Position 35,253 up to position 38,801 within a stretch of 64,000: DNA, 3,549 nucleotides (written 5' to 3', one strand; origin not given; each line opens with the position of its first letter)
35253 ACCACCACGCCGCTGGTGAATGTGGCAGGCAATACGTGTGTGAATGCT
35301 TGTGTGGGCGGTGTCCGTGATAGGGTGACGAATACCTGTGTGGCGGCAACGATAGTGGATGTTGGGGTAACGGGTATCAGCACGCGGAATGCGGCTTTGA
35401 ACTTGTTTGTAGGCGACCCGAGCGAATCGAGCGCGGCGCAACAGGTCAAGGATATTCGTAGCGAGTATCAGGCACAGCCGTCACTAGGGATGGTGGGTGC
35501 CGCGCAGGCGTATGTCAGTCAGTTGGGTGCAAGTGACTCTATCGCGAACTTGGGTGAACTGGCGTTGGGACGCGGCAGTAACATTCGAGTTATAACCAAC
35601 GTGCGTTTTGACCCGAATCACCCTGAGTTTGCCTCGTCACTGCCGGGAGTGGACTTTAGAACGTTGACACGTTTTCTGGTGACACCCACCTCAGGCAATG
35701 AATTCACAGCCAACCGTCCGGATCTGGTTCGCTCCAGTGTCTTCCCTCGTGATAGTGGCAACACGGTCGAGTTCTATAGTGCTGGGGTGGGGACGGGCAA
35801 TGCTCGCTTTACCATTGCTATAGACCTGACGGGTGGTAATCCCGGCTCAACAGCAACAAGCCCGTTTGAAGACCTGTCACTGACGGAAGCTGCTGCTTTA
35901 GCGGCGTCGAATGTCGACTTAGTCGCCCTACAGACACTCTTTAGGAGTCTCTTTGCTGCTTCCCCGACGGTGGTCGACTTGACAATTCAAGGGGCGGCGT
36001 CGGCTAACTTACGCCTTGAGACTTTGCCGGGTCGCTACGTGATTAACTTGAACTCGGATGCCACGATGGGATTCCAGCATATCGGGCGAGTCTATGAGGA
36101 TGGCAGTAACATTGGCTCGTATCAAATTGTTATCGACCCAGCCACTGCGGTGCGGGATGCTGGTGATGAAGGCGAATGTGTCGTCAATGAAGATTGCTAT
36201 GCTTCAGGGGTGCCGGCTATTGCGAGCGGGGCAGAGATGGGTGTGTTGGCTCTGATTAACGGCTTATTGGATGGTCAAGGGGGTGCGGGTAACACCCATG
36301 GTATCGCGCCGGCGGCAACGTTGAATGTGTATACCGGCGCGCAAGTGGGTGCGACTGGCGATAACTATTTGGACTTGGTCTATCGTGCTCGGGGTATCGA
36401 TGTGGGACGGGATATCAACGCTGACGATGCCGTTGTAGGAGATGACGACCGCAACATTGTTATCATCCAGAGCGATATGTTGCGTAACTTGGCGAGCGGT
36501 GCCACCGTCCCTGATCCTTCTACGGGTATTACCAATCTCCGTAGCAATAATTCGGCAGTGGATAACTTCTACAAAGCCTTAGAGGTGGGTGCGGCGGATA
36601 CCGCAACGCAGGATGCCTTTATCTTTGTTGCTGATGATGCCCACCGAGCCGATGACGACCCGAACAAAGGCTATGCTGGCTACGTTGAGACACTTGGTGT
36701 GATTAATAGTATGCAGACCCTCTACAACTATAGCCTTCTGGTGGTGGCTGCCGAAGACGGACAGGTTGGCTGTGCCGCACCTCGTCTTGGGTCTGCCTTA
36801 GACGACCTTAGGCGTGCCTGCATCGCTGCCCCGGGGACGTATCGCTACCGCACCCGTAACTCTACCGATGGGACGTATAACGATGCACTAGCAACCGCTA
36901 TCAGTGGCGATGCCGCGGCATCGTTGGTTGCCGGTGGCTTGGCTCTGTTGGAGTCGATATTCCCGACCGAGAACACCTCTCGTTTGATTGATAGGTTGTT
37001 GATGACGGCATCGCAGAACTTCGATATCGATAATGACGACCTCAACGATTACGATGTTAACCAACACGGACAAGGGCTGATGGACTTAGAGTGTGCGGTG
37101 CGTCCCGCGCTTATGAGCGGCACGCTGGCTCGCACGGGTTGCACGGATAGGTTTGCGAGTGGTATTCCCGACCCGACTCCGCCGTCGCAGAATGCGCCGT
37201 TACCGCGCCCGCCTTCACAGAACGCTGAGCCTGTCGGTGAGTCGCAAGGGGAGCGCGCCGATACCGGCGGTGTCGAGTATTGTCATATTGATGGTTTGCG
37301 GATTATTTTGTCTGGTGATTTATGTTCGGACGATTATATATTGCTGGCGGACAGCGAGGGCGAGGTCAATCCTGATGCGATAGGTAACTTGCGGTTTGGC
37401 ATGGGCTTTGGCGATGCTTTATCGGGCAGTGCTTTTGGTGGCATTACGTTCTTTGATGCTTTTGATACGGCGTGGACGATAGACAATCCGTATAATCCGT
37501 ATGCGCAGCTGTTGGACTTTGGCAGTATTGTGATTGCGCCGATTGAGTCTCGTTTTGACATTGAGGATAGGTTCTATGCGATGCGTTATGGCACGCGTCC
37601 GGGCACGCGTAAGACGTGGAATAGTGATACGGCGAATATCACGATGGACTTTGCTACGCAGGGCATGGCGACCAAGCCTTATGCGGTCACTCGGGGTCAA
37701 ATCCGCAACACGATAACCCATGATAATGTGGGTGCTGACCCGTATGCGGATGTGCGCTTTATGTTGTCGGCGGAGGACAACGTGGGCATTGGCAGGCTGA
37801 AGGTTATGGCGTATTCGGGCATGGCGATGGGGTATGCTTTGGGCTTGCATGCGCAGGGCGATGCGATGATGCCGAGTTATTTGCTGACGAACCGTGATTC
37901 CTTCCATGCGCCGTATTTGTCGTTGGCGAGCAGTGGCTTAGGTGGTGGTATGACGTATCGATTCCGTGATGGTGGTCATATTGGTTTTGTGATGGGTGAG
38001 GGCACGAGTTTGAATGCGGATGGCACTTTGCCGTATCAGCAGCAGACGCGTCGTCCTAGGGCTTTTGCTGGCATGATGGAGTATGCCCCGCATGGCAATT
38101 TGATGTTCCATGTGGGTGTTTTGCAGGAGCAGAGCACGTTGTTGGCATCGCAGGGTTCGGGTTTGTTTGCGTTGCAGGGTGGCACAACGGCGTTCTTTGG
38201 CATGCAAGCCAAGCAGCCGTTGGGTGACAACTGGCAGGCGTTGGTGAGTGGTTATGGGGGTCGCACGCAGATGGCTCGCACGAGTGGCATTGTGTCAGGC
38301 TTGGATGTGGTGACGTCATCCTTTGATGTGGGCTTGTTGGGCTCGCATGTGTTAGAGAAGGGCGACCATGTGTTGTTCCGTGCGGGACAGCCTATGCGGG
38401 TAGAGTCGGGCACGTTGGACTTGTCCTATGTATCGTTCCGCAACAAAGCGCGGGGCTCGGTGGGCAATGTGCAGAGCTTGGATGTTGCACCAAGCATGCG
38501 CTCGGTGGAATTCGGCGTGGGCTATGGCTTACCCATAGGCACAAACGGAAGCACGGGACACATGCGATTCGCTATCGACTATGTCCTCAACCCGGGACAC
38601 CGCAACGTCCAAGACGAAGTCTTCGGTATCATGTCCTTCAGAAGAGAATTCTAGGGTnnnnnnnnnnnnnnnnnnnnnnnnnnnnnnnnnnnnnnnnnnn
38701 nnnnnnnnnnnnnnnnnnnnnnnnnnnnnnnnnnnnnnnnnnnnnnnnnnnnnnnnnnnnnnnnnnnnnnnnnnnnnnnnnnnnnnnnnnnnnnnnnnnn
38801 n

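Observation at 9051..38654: Two adjacent giant genes encoding tandem subtilase-like modules, Cys-rich arrays and autotransporter-like beta-domains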

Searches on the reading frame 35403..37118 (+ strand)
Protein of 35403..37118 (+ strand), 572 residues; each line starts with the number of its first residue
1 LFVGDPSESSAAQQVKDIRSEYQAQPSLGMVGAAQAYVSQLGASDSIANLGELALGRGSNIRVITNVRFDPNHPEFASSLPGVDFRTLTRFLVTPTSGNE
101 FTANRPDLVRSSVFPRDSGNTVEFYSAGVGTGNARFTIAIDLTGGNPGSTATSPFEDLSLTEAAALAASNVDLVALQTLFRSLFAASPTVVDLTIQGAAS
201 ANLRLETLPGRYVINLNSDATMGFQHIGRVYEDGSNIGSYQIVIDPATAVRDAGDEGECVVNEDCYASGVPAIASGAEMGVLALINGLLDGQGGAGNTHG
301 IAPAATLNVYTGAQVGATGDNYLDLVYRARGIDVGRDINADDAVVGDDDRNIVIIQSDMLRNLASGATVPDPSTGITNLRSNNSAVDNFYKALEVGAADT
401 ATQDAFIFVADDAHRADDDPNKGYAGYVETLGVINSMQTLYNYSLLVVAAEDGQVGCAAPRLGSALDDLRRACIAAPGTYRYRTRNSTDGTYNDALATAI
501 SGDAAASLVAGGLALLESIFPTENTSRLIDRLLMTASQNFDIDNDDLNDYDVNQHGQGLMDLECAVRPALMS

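Call 10: search_protein_families(library=pfam, proteins=[window:35403-37118:+], max_evalue=1)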
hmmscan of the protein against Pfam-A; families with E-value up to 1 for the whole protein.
window:35403-37118:+ (572 aa): 1 family
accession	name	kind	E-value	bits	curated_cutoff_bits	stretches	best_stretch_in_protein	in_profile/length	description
PF00082.27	Peptidase_S8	-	0.003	17.4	21.8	1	437-539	166-276/288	Subtilase family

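Call 11: search_protein_families(library=ncbifam, proteins=[window:35403-37118:+], max_evalue=1)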
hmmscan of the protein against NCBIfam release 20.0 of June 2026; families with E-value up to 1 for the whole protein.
window:35403-37118:+ (572 aa): 1 family
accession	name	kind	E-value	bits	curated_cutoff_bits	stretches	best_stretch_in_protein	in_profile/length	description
TIGR03921.1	T7SS_mycosin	equivalog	2.7e-05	23.5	278.75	1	473-566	199-285/353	type VII secretion-associated serine protease mycosin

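Call 17: search_solved_structures(query=window:35403-37118:+, max_evalue=1, show_alignments=2)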
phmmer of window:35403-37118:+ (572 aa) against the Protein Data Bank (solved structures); distinct sequences matched with E-value up to 1: 1.
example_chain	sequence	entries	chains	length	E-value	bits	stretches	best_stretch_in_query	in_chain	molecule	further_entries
2kj3_A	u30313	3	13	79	0.3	13.1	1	14-65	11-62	Small s protein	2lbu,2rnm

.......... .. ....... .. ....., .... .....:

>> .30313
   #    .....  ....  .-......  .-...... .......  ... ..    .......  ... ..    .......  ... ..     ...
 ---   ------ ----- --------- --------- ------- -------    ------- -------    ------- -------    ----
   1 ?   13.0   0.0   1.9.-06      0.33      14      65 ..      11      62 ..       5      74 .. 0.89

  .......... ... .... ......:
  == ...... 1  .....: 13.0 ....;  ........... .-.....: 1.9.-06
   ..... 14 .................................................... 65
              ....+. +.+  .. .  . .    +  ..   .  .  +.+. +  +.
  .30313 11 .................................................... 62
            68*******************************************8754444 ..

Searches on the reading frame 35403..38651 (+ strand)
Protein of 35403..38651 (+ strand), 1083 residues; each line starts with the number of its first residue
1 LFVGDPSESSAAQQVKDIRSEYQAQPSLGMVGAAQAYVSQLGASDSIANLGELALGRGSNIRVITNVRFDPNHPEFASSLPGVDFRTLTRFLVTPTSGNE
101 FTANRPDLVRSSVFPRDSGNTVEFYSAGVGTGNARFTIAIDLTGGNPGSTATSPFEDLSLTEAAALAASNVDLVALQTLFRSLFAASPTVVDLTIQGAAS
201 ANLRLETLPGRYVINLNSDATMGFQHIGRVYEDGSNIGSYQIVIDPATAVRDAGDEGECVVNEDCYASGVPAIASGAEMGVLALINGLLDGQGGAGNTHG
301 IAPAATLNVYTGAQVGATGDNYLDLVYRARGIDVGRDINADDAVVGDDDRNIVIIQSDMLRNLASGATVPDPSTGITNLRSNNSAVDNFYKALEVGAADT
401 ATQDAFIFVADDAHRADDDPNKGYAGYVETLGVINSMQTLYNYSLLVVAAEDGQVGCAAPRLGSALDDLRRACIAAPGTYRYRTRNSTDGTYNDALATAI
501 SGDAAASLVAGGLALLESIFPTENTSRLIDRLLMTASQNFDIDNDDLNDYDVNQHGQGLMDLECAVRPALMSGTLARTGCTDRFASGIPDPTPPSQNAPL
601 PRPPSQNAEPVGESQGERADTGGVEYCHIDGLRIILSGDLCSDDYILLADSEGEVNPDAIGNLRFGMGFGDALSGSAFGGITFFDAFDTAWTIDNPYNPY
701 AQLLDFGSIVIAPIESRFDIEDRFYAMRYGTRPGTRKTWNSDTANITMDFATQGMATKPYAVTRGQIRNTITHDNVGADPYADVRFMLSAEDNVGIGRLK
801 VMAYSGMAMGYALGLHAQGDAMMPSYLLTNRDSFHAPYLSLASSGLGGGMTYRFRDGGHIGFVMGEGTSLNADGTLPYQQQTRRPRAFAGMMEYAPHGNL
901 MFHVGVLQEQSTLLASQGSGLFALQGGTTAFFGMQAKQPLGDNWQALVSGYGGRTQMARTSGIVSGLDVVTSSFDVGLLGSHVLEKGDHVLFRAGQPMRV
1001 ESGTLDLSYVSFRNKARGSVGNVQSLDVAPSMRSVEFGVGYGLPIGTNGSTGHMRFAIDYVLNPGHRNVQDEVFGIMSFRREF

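Call 19: find_homologous_proteins(query=window:35403-38651:+, max_evalue=0.001)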
Query window:35403-38651:+ (1083 aa): 5 proteins with E <= 0.001 among 8000 candidates.
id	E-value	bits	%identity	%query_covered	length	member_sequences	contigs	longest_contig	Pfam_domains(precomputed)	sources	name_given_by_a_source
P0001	1.8e-216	740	54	67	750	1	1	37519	-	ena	-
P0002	3.8e-113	398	36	53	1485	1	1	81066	-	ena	-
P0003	2.2e-81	293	42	28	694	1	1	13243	-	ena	-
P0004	2.3e-77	279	39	51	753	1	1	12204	-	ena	-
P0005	1.8e-68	250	36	33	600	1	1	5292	-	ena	-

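Call 22: find_encoding_contigs(protein=P0002, flank=10000, max_places=3)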
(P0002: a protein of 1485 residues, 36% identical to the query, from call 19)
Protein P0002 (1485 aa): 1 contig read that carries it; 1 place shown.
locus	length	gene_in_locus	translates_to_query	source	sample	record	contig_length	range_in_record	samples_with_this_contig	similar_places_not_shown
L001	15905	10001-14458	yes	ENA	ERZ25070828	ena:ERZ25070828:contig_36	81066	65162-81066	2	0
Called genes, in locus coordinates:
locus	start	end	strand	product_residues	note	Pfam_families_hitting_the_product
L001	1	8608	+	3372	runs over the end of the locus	-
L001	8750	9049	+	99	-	-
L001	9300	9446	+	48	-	-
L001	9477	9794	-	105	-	-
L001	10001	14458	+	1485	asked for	-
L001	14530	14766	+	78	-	-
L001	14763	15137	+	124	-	-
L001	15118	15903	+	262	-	?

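Call 23: find_encoding_contigs(protein=P0001, flank=10000, max_places=3)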
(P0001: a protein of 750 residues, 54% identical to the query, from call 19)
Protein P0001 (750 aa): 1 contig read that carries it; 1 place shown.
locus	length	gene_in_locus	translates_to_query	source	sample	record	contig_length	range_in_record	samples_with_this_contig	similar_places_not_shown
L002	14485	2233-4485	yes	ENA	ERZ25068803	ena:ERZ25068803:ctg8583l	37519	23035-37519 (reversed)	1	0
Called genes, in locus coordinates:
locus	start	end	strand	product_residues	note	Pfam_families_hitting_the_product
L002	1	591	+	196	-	?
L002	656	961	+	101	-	-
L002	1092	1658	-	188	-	-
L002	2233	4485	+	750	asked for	-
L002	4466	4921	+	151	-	-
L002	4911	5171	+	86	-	-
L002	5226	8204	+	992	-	-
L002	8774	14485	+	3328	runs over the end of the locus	-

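Call 75: predict_structure(alignment_id=A2)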
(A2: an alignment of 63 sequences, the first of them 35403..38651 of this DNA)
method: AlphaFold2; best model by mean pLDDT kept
length: 1083 residues; sequences in the alignment: 63
mean_pLDDT: 77.7   pTM: 0.77
mean pLDDT of the five models: 77.7, 75.7, 75.1, 74.3, 73.9
residues with pLDDT >= 90: 418; 70-90: 331; 50-70: 184; < 50: 150
segments of 3 or more residues with pLDDT < 50: 1-3, 103-106, 127-129, 144-147, 149-169, 188-222, 585-620, 754-781
pLDDT, mean of each block of 10 residues (from residue 1): 54 73 89 86 69 86 93 73 76 64 50 51 60 68 51 47 48 61 53 41 40 42 66 85 80 58 73 91 82 68 94 80 88 85 87 91 64 71 85 83 89 60 53 65 92 77 79 94 90 91 95 95 92 93 90 93 92 57 48 41 37 41 70 90 91 88 93 81 92 87 89 71 79 77 87 48 39 41 74 91 89 82 77 91 91 94 90 54 83 95 97 93 95 97 97 95 94 98 94 97 96 82 93 96 85 91 94 90 72
secondary structure, 60 per line:
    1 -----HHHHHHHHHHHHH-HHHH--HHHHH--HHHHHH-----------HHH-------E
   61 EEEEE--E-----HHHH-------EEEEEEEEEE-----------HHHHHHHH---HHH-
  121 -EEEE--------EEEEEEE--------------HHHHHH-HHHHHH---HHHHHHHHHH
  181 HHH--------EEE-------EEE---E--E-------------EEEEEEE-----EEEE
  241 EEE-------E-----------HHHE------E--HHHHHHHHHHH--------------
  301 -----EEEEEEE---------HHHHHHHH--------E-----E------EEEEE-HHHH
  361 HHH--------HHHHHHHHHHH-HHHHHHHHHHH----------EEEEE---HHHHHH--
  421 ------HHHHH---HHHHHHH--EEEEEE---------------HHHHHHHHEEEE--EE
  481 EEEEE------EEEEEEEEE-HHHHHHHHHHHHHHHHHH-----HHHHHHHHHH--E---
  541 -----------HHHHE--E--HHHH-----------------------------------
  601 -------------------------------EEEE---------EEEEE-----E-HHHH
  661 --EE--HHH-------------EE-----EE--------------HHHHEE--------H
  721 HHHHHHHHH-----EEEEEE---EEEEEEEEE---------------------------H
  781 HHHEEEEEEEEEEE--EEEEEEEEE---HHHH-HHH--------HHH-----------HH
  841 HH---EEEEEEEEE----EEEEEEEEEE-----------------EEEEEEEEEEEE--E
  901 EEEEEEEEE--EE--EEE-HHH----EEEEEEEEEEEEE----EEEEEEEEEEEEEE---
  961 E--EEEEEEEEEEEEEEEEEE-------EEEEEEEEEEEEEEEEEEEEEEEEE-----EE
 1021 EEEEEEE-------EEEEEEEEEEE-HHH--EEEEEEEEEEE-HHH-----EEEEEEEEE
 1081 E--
elements in order (helices of 4 or more, strands of 3 or more residues): H6-18 H20-23 H26-30 H33-38 E60-65 H74-77 E85-94 H106-113 E122-125 E134-140 H155-160 H162-167 H171-183 E192-194 E202-204 E225-231 E237-243 H276-286 E306-312 H322-329 E351-355 H357-363 H372-382 H384-394 E405-409 H413-418 H427-431 H435-441 E444-449 H465-472 E473-476 E479-485 E492-500 H502-519 H525-534 H552-555 H562-565 E632-635 E645-649 H657-660 H706-709 H720-729 E735-740 E744-752 H780-783 E784-794 E797-805 H809-812 H839-842 E846-854 E859-868 E886-897 E900-909 E916-918 E927-939 E944-957 E964-981 E989-1013 E1019-1027 E1035-1045 E1052-1062 E1072-1081
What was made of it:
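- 37119..37604 (+): Pro/Gln/Ser-rich linker, then the conserved pre-barrel domain (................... ... AFGD ... FFDAFD ... NPYNPY) and a short helix. AF2 pLDDT is about 88-93 for model residues 625-715, with a helix at 720-729 (call 75).
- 37605..38651 (+): Predicted beta-barrel of about 16 strands. The last 12 strands correspond to the part conserved across the wide family. The domain ends in an aromatic residue (F). AF2 pLDDT is mostly above 90 (call 75).
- On Classical (type Va) autotransporter: DSSP on the AF2 model shows about 16 long strands after residue 735 and a short helix (720-729) just before the first strand (call 75).
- On Outer-membrane beta-barrel protein (BAM substrate): The barrel region has pLDDT above 90 (call 75).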
